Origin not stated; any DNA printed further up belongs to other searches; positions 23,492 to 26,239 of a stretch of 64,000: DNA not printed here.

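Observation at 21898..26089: Tight three-gene operon DUF262 - HEPN-motif protein - single-chain MmeI-like Type IIG RM enzyme: candidate composite defence system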

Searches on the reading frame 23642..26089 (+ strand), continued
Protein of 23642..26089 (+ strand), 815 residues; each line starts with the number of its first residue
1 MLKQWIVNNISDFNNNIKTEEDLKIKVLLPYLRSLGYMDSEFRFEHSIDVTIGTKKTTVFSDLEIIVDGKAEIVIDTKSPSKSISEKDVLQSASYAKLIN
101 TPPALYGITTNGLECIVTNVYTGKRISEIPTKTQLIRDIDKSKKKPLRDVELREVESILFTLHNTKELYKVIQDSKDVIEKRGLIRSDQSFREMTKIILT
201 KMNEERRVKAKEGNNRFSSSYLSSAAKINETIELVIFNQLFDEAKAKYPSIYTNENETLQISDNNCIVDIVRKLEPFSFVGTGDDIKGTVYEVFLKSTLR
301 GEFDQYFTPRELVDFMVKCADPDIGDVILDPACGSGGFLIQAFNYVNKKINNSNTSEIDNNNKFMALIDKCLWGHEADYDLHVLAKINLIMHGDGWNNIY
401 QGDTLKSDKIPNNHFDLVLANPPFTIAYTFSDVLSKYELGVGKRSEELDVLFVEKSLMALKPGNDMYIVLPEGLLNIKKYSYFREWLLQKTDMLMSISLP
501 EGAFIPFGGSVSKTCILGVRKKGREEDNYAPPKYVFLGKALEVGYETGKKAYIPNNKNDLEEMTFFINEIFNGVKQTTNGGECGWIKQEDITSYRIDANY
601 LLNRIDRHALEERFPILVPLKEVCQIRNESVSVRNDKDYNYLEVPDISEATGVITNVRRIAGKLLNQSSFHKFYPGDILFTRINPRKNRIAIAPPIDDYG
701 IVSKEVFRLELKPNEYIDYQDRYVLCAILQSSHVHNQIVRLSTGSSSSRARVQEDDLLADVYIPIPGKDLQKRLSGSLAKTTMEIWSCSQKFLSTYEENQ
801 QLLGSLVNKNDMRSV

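Call 92: find_related_loci(query=A5, collection=metagenome_contigs, flank=4500)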
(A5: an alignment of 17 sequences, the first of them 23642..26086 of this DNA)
Query A5 (815 aa) in metagenome_contigs; peptide patterns used: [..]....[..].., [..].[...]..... (x = any residue, [..] = any of these).
519 stretches matched a pattern; 90 encode a relative of the query (tblastn E <= 1e-3); the best 80 are kept; 80 distinct loci.
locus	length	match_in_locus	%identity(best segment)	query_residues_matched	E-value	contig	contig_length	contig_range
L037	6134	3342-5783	78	2-815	0e+0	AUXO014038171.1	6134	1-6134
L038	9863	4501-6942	76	2-815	0e+0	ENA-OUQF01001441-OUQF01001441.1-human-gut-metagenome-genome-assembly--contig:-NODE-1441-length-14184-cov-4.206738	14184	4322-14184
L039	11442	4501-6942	76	2-815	0e+0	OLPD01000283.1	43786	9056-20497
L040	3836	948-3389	72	2-815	0e+0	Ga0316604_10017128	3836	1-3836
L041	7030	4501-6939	68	1-815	0e+0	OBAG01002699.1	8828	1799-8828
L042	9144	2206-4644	68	1-815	0e+0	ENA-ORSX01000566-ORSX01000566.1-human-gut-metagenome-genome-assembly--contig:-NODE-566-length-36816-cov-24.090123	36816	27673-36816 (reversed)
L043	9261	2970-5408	68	1-815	0e+0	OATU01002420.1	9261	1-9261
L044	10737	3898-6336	68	1-815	0e+0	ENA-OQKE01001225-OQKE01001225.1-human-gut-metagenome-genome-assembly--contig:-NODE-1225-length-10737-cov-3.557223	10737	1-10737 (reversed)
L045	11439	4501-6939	68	1-815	0e+0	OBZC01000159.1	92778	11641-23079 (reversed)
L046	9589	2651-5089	68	1-815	0e+0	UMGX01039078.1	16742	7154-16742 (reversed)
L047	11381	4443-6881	68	1-815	0e+0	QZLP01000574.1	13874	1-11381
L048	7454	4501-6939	67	1-815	0e+0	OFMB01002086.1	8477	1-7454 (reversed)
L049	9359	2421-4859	67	1-815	0e+0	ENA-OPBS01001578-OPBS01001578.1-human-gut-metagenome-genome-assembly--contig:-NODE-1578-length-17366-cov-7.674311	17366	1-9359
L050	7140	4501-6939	67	1-815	0e+0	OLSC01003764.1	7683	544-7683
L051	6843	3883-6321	67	1-815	0e+0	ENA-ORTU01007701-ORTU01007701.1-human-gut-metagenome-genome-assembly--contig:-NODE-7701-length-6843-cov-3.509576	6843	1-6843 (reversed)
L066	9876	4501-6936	60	2-815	0e+0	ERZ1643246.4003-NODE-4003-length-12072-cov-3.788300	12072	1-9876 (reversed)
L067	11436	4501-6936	58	2-815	0e+0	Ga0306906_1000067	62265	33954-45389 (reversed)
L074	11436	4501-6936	58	2-815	0e+0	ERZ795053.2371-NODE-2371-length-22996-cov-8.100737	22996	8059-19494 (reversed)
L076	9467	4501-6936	57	2-815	0e+0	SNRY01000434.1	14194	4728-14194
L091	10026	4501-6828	49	10-788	0e+0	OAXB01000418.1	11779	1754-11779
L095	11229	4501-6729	49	10-757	0e+0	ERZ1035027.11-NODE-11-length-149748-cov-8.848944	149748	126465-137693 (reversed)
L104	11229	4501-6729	49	10-757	0e+0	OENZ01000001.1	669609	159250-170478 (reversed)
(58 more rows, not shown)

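Call 95: search_protein_families(library=pfam, proteins=[L067:6946-8202:+, L074:6940-7644:+, L074:7801-9063:+, L066:7358-8491:+, L095:6978-7661:+, L104:3392-4465:+, L091:3169-4245:+, L076:2164-3333:+, L066:2269-3570:+, L095:4564-6867:+], max_evalue=0.01)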
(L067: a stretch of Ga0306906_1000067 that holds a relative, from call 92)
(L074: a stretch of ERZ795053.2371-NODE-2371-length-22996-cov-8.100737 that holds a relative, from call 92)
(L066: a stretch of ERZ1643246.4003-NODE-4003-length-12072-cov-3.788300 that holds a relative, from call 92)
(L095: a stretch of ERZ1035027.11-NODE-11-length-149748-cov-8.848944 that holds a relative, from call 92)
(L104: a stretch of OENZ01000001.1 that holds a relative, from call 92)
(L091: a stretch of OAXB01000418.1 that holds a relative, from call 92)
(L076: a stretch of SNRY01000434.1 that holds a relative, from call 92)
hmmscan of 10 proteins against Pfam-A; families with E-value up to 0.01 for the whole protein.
L067:6946-8202:+ (418 aa): 3 families
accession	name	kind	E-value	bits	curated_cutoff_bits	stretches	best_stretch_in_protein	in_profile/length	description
PF09567.15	RE_MamI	-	2.3e-28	99.6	25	1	35-181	2-156/183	MamI restriction endonuclease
PF07737.17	ATLF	-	0.0025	18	27.4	1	334-401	111-190/193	Anthrax toxin lethal factor, N- and C-terminal domain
PF06167.18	Peptidase_M90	-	0.0067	16.5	26.2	0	366-402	203-239/243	Glucose-regulated metallo-peptidase M90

L074:6940-7644:+ (234 aa): 1 family
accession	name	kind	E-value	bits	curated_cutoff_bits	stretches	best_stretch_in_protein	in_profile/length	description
PF09567.15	RE_MamI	-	5.8e-31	108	25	1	36-200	2-181/183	MamI restriction endonuclease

L074:7801-9063:+ (420 aa): 1 family
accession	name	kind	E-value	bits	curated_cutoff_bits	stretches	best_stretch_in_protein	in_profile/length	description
PF09594.16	GT87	-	1.8e-09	38.1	25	1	56-264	1-191/237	Glycosyltransferase family 87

L066:7358-8491:+ (377 aa): 6 families
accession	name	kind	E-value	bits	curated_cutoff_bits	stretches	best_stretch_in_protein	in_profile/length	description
PF02368.24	Big_2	-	4.5e-16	59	22.8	2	36-103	7-78/79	Bacterial Ig-like domain (group 2)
PF22359.2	Big-like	-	7.1e-05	23.4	27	1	70-105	12-47/48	Bacterial Ig-like domain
PF23486.1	Ig_TMEM132_5th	-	8.8e-05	23.1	28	0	177-208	89-120/137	TMEM132 fifth domain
PF13473.12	Cupredoxin_1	-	0.0019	18.7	27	1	20-109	17-100/104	Cupredoxin-like domain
PF25354.1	Ig_NUP210_16th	-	0.0027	17.6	27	0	42-93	9-63/72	NUP210-like, Ig-like domain 16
PF21461.3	HL_N-beta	-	0.003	17.8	27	0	177-207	17-45/57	Hyaluronate lyase, N-terminal beta-sheet domain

L095:6978-7661:+ (227 aa): 1 family
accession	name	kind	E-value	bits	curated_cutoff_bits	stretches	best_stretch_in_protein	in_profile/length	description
PF13635.12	DUF4143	-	1.6e-10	41.4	28.1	1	29-168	3-150/160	Domain of unknown function (DUF4143)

L104:3392-4465:+ (357 aa): 1 family
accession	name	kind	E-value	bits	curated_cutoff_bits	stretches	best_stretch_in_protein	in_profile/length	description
PF04221.18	RelB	-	4.2e-08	33.4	22.4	1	310-353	6-49/82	RelB antitoxin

L091:3169-4245:+ (358 aa): 6 families
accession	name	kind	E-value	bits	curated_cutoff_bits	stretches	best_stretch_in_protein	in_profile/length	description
PF03811.18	Zn_ribbon_InsA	-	1.5e-09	37.8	26.1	1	65-94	6-35/35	InsA N-terminal domain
PF12762.13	DDE_Tnp_IS1595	-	1.3e-05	25.7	27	1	168-317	6-152/153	ISXO2-like transposase domain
PF23451.1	Zn_ribbon_PaaD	-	0.00019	21.5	27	1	57-99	7-51/53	PaaD zinc beta ribbon domain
PF22564.2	HAAS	-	0.0016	19.2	27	1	25-56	4-35/55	HAAS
PF12760.12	Zn_ribbon_IS1595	-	0.002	18.5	25.4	1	66-96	20-46/46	Transposase zinc-ribbon domain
PF02701.20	Zn_ribbon_Dof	-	0.0076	16.8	26.6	0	64-98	3-39/59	Dof domain, zinc finger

L076:2164-3333:+ (389 aa): 0 families

L066:2269-3570:+ (433 aa): 1 family
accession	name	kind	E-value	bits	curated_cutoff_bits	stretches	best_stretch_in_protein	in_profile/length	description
PF00344.25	SecY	-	1.2e-81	274.9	32.2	1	66-407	1-305/306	SecY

L095:4564-6867:+ (767 aa): 4 families
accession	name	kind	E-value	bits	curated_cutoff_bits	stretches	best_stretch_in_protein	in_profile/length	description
PF02384.22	N6_Mtase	-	1e-34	120.7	20.4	1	256-537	3-273/311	N-6 DNA Methylase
PF07669.17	Eco57I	-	5.8e-09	36.7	25.3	1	385-471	73-165/171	Eco57I restriction-modification methylase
PF13588.12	HSDR_N_2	-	1.9e-07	31.6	25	1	6-94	16-98/110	Type I restriction enzyme R protein N terminus (HSDR_N)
PF01170.24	UPF0020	-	1.9e-06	28.2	22.3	1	288-415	20-150/197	RMKL-like, methyltransferase domain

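Call 106: predict_structure(alignment_id=A5)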
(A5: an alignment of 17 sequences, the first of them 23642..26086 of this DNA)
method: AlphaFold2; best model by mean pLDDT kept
length: 815 residues; sequences in the alignment: 17
mean_pLDDT: 77.8   pTM: 0.58
mean pLDDT of the five models: 77.8, 76.3, 73.7, 71.7, 70.8
residues with pLDDT >= 90: 267; 70-90: 314; 50-70: 140; < 50: 94
segments of 3 or more residues with pLDDT < 50: 281-307, 328-342, 367-402, 505-511, 547-550
pLDDT, mean of each block of 10 residues (from residue 1): 80 82 88 90 80 69 85 89 85 79 82 88 84 83 55 61 66 78 64 73 76 83 91 93 76 69 88 80 40 45 47 73 55 41 53 67 54 35 33 34 58 71 63 86 84 85 85 86 95 91 47 80 79 92 59 67 87 88 93 92 88 90 95 92 90 92 86 96 88 94 94 93 94 90 70 91 94 96 95 96 92 85
secondary structure, 60 per line:
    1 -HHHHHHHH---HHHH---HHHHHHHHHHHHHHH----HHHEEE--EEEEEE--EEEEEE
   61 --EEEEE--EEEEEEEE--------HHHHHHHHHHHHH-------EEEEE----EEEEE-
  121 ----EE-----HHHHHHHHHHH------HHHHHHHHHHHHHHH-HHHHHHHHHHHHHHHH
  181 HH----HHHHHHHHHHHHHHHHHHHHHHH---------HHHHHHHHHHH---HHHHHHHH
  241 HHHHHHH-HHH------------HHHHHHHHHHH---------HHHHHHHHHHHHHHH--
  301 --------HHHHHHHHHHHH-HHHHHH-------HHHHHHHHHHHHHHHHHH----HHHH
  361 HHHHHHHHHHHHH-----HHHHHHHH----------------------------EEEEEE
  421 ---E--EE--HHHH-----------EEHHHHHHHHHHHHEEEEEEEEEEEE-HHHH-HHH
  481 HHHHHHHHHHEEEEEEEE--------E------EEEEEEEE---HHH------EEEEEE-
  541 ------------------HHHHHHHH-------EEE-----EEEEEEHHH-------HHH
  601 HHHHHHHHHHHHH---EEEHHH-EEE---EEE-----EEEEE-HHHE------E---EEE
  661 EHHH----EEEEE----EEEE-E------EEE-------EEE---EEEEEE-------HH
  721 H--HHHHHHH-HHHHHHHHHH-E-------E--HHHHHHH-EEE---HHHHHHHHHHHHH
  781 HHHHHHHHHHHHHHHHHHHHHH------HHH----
elements in order (helices of 4 or more, strands of 3 or more residues): H2-9 H13-16 H20-34 E42-44 E47-52 E55-60 E63-67 E70-77 H86-98 E106-110 E115-119 H132-142 H149-163 H165-182 H187-209 H219-229 H233-247 H264-274 H284-298 H309-320 H322-327 H335-352 H357-373 H379-386 E415-420 H431-434 H448-459 E460-471 H473-476 H478-490 E491-498 E514-521 E534-539 H559-566 E574-576 E582-587 H598-613 E617-619 E624-626 E630-632 E638-642 E658-661 E669-673 E678-681 E690-692 E700-702 E706-711 H724-730 H732-741 H754-760 E762-764 H768-802
